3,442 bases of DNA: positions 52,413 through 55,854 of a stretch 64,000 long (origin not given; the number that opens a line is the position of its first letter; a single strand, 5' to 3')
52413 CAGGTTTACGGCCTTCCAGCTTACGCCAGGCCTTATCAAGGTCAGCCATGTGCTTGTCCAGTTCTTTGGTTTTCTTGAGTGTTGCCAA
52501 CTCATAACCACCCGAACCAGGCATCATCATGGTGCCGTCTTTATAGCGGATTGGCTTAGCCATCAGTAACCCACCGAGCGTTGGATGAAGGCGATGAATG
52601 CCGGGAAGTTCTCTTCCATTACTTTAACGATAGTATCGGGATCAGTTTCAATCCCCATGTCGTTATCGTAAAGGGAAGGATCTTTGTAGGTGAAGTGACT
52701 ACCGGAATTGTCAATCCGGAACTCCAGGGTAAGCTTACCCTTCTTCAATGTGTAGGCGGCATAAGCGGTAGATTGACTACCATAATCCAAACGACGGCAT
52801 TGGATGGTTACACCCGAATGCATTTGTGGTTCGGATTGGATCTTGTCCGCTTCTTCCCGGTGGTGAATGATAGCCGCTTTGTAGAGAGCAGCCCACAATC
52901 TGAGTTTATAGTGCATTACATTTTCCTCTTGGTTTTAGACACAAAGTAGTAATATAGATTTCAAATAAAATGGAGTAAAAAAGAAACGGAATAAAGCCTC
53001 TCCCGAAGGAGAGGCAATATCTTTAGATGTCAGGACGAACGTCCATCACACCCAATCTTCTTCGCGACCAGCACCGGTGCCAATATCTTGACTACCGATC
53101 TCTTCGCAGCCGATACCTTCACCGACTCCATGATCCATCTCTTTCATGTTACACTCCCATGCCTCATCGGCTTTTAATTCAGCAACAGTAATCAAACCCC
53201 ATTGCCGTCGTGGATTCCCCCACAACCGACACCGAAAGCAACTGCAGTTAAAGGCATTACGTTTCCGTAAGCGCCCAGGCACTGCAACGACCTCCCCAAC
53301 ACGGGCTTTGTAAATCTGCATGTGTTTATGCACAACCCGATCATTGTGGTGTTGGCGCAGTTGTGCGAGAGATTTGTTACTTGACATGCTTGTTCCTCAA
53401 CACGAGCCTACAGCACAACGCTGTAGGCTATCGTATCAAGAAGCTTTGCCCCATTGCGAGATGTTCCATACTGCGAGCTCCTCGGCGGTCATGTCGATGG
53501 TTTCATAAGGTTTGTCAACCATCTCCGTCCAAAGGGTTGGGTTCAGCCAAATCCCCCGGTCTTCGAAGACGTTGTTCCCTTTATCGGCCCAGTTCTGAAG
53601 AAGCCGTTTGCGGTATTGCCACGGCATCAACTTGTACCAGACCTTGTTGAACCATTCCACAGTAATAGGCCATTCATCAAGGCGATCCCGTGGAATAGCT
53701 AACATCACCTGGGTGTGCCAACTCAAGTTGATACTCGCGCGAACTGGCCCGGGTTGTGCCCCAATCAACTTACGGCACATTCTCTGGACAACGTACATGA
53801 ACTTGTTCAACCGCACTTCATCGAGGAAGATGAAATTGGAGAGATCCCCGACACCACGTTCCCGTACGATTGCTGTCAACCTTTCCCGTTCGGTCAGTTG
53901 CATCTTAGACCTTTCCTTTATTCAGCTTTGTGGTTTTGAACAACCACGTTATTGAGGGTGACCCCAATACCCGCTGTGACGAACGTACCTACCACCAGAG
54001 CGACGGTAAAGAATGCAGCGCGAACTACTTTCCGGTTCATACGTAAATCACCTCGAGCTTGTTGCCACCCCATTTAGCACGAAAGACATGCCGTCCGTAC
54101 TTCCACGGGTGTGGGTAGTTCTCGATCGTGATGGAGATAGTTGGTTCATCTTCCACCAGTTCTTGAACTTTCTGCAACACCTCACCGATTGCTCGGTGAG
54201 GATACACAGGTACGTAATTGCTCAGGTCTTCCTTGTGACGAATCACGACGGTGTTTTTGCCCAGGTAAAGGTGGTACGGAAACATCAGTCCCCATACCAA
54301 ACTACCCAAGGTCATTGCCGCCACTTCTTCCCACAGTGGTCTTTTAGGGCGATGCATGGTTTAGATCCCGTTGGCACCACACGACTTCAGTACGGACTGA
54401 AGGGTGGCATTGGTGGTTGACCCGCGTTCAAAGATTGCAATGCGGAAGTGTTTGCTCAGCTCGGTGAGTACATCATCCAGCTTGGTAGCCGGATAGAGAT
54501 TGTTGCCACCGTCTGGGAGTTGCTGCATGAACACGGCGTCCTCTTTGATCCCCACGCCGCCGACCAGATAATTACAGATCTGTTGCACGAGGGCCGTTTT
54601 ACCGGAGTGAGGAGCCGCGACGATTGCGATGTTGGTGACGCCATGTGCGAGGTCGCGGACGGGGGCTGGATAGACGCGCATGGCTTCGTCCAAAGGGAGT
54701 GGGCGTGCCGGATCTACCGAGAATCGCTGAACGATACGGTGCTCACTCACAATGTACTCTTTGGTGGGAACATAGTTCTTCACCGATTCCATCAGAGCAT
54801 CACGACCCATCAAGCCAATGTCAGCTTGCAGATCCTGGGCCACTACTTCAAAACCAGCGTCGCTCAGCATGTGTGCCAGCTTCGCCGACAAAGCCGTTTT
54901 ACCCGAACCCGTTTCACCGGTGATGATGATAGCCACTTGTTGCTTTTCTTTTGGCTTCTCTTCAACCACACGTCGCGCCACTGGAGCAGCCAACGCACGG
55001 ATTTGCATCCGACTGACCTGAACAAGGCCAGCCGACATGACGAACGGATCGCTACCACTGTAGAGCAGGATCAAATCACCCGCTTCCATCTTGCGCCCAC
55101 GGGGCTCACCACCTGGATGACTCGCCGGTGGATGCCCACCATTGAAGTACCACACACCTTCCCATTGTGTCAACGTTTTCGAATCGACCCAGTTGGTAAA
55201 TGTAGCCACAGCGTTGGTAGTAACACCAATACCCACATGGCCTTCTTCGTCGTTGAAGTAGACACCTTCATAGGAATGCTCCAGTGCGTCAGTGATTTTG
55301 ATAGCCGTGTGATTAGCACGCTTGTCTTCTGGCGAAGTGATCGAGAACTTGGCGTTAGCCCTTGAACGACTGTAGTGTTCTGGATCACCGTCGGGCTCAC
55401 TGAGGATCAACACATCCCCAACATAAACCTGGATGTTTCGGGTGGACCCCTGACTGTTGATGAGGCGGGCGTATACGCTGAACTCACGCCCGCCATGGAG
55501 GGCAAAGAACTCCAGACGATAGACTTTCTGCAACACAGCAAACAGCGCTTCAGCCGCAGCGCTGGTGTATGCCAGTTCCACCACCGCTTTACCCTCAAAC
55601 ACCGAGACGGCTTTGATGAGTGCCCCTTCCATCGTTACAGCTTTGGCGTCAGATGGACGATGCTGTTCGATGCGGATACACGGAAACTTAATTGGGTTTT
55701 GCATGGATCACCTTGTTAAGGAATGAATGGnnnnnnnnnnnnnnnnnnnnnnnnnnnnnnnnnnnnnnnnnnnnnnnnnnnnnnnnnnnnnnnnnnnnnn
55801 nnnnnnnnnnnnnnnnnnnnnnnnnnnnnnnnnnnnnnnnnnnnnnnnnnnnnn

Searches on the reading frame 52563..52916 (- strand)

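Call 18: search_protein_families(library=phrogs, max_evalue=0.001, proteins=[window:52563-52916:-])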
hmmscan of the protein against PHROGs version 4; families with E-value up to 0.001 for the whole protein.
window:52563-52916:- (117 aa): 1 family
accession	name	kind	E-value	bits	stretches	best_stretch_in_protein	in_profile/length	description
phrog_29424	-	unknown function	5.8e-05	24.2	1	1-60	1-62/125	-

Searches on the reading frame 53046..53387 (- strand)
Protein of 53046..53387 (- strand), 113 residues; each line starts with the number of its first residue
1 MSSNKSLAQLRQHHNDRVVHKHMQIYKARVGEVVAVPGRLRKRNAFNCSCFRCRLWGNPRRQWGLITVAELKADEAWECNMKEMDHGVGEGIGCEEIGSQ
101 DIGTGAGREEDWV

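Call 18: search_protein_families(library=phrogs, max_evalue=0.001, proteins=[window:53046-53387:-])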
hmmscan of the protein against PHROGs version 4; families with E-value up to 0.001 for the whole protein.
window:53046-53387:- (113 aa): 1 family
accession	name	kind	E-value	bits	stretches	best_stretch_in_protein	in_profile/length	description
phrog_4499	-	unknown function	1.4e-11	45.8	1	1-76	1-73/88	-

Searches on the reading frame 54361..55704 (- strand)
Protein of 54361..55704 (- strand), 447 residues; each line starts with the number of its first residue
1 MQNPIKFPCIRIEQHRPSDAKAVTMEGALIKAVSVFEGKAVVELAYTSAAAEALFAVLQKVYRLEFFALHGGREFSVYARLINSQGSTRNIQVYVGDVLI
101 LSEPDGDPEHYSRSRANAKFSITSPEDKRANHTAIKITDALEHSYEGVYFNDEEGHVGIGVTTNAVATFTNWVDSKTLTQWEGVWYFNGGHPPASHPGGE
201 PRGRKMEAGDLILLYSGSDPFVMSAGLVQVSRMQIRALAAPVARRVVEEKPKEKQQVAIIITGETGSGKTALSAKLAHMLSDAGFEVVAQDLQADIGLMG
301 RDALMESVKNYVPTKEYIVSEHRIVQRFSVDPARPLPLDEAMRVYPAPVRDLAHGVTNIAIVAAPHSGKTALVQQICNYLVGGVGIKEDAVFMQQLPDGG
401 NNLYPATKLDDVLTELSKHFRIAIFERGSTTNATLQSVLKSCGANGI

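Call 18: search_protein_families(library=phrogs, max_evalue=0.001, proteins=[window:54361-55704:-])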
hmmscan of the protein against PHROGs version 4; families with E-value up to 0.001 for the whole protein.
window:54361-55704:- (447 aa): 1 family
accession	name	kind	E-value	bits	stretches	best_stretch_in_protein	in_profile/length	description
phrog_6891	-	other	0.0007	20.3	0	254-289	40-73/310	ATPase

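Call 58: search_protein_families(library=ncbifam, max_evalue=0.01, proteins=[window:54361-55704:-])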
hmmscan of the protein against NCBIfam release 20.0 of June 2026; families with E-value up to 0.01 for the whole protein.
window:54361-55704:- (447 aa): 22 families
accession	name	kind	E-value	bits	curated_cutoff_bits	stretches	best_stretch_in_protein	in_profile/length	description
NF004018.0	PRK05480.1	equivalog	8.8e-05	22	180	1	253-291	3-41/210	uridine kinase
NF010248.0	PRK13695.1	equivalog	9.2e-05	22.2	156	1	255-287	2-34/180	NTPase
NF006746.0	PRK09270.1-5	subfamily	0.00012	21.1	250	0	243-286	9-51/210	nucleoside/nucleotide kinase family protein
TIGR03453.1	partition_RepA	equivalog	0.0002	20.3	348.45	1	243-294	92-143/387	plasmid partitioning protein RepA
TIGR00064.1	ftsY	equivalog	0.00023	20.5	260.7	1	244-288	67-111/279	signal recognition particle-docking protein FtsY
TIGR00176.1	mobB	equivalog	0.0003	20.9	76.2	0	260-288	3-31/155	molybdopterin-guanine dinucleotide biosynthesis protein B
TIGR00235.1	udk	equivalog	0.00034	20.3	220.3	0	254-292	4-42/207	uridine kinase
NF005115.0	PRK06547.1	equivalog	0.00095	18.6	173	1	247-291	6-48/172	hypothetical protein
TIGR00073.1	hypB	equivalog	0.00097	18.7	121.2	0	250-295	24-70/217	hydrogenase nickel incorporation protein HypB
NF010443.0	PRK13869.1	subfamily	0.001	17.9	446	1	247-298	113-164/405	plasmid-partitioning protein RepA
NF010340.0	PRK13768.1-2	equivalog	0.0011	18.8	293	1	257-294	4-41/265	GTPase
TIGR02928.1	TIGR02928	subfamily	0.0016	17.4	181.3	0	254-283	38-67/366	orc1/cdc6 family replication initiation protein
NF005988.0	PRK08099.1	equivalog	0.002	17.3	201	0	354-379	229-254/411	multifunctional transcriptional regulator/nicotinamide-nucleotide adenylyltransferase/ribosylnicotinamide kinase NadR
TIGR01969.1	minD_arch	subfamily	0.0021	17.3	201.75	0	259-301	4-44/251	cell division ATPase MinD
TIGR01968.1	minD_bact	equivalog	0.0023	17.3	212.9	1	256-306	2-50/261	septum site-determining protein MinD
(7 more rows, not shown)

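Call 78: search_protein_families(library=phrogs, max_evalue=1, proteins=[window:54361-55704:-])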
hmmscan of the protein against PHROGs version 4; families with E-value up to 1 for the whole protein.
window:54361-55704:- (447 aa): 32 families (the best 25 are shown)
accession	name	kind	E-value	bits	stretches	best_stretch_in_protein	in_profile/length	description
phrog_6891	-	other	0.0007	20.3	1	254-289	40-73/310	ATPase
phrog_50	-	DNA, RNA and nucleotide metabolism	0.0018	18.4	1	234-288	349-401/570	DnaC-like helicase loader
phrog_16468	-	unknown function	0.0023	18.1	0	246-279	28-61/328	-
phrog_5484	-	DNA, RNA and nucleotide metabolism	0.0041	17.7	1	247-280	19-52/239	DnaA-like replication initiation protein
phrog_1366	-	unknown function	0.0047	17.5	1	252-281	10-39/307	-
phrog_2666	-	head and packaging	0.0087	15.7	1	250-321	315-392/555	terminase large subunit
phrog_761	-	other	0.012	16.2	1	246-289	9-52/362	thymidylate kinase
phrog_2376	-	other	0.017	15.5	1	244-291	62-109/363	ATPase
phrog_4339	-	unknown function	0.021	15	1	258-280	53-75/552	-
phrog_2107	-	other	0.028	15.1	1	257-288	4-37/201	thymidylate kinase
phrog_3277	-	DNA, RNA and nucleotide metabolism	0.05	14.4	1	252-282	6-36/168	DnaC-like helicase loader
phrog_168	-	DNA, RNA and nucleotide metabolism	0.05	14.3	0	258-290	44-76/314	clamp loader of DNA polymerase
phrog_7998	-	unknown function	0.055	13.6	1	251-287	37-73/339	-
phrog_800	-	head and packaging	0.061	12.9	1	250-290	27-64/511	terminase small subunit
phrog_124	-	DNA, RNA and nucleotide metabolism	0.066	13.6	0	252-278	38-65/382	Sak4-like ssDNA annealing protein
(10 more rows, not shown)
